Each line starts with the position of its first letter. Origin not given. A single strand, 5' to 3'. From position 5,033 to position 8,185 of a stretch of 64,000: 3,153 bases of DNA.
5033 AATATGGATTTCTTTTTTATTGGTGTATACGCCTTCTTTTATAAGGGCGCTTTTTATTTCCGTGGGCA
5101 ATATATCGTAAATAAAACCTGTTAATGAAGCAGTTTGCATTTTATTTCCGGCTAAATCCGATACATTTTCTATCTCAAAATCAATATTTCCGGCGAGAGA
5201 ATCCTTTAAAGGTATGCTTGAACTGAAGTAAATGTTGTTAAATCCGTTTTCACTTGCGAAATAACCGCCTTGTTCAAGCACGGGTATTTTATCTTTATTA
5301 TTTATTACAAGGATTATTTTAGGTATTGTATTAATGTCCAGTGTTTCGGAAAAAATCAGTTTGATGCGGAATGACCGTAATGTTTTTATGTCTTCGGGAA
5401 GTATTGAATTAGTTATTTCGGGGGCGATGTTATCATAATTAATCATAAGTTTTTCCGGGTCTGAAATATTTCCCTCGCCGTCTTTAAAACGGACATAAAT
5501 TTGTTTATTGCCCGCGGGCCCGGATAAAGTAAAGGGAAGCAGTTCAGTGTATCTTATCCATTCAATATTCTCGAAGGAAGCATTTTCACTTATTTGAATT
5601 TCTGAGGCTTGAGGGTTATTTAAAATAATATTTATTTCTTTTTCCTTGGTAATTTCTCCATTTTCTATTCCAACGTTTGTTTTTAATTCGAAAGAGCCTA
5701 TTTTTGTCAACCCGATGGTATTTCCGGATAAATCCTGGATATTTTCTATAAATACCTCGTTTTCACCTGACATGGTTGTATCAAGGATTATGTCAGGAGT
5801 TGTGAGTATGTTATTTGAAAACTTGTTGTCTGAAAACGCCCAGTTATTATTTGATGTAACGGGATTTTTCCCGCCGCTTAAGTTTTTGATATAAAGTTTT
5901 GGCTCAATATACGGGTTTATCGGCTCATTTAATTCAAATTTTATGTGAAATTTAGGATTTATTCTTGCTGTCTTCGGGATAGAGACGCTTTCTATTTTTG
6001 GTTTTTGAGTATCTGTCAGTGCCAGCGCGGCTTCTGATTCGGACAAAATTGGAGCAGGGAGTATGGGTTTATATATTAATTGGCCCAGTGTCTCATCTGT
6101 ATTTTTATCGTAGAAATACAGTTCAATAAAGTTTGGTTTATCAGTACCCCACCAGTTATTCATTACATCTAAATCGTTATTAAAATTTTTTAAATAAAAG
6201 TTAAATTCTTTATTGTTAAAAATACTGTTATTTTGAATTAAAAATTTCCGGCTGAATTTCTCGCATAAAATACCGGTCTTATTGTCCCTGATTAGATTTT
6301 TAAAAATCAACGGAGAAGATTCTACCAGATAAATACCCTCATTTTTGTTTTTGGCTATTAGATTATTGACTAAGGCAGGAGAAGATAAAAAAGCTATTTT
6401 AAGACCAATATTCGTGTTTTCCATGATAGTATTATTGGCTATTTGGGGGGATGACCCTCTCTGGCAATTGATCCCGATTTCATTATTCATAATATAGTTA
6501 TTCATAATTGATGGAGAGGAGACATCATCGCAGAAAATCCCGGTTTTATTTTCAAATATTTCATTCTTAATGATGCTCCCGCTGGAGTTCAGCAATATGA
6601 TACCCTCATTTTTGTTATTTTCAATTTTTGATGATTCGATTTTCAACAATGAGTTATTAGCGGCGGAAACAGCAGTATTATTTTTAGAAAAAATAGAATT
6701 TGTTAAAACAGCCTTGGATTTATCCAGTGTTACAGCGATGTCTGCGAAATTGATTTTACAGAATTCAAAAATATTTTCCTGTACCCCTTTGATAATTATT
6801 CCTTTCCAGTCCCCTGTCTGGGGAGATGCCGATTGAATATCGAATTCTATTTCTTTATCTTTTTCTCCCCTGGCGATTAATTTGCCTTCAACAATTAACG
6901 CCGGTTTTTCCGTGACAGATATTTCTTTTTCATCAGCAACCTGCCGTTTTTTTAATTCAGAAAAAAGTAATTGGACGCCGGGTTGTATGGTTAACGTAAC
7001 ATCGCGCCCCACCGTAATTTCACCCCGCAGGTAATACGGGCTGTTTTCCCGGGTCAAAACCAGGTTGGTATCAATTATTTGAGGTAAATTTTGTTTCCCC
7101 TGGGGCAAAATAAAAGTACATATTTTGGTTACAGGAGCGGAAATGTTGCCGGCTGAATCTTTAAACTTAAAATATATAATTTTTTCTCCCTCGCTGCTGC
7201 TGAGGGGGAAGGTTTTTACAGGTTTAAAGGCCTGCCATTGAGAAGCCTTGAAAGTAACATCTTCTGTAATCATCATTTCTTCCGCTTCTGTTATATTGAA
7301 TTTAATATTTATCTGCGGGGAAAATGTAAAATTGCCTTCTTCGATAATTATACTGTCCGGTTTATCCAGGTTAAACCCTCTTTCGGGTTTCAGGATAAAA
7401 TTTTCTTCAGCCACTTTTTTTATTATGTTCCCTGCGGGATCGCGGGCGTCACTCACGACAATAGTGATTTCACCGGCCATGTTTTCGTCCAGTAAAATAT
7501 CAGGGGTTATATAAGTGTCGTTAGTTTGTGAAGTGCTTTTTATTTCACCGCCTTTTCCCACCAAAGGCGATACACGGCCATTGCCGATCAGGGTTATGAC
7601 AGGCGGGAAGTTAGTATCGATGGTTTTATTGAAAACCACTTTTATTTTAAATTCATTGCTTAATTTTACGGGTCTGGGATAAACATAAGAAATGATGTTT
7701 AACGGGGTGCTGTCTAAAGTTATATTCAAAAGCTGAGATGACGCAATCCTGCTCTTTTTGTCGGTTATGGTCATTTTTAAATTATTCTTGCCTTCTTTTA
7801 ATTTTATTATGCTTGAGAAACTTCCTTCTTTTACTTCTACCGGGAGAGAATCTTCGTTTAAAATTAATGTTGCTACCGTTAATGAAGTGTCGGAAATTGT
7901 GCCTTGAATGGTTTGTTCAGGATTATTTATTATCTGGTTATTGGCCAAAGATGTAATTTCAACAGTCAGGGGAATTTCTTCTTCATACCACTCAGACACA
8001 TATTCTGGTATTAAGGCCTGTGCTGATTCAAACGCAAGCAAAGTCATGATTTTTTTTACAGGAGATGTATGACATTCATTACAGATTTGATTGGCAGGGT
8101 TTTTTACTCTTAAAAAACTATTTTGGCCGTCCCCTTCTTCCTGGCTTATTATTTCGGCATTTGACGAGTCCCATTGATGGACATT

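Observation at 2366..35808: About 33 kb divergent cluster encoding four giant multiheme cytochromes with more than 100 heme-binding motifs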

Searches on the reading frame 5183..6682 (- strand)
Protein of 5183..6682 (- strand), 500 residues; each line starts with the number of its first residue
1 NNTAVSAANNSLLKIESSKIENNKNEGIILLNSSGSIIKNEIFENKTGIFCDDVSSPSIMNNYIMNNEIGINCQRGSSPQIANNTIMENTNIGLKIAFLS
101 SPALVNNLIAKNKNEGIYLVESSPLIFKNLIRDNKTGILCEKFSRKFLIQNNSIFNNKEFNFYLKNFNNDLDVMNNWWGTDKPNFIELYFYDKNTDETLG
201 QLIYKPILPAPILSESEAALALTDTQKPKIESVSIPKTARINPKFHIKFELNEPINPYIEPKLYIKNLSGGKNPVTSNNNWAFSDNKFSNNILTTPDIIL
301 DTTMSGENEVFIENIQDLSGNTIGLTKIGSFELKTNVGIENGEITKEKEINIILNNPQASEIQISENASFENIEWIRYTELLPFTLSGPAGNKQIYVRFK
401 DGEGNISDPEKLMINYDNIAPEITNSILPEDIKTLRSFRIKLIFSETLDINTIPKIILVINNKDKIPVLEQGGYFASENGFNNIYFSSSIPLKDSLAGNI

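Call 55: search_protein_families(library=pfam, proteins=[window:5183-6682:-], max_evalue=0.5)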
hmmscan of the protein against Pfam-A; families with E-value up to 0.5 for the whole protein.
window:5183-6682:- (500 aa): 4 families
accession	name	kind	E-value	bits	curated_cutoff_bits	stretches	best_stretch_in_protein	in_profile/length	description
PF13229.12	Beta_helix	-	6.9e-21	75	25.9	2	4-154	2-158/158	Right handed beta helix region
PF05048.19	NosD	-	1.1e-12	48.3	23.6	2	81-182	95-190/212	Periplasmic copper-binding protein (NosD)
PF12708.12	Pect-lyase_RHGA_epim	-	0.0032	17.7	27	1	6-94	128-212/213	Rhamnogalacturonase A/epimerase, pectate lyase-like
PF13205.12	Big_5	-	0.016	16.4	23.6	0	417-492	1-73/105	Bacterial Ig-like domain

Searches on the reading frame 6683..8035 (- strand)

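Call 55: search_protein_families(library=pfam, proteins=[window:6683-8035:-], max_evalue=0.5)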
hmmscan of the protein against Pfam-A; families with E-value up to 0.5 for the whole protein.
window:6683-8035:- (451 aa): 4 families
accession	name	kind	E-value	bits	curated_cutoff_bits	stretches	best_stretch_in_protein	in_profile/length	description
PF09136.16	Glucodextran_B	-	8.6e-09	35.6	27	1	26-95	4-70/83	Glucodextranase, domain B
PF19077.6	Big_13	-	1.8e-05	25.6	27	1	31-108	19-101/102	Bacterial Ig-like domain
PF12044.14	Metallopep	-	0.016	14.3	27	1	25-106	2-86/427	Putative peptidase family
PF14289.11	DUF4369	-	0.05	14.6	25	0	205-242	8-44/91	Domain of unknown function (DUF4369)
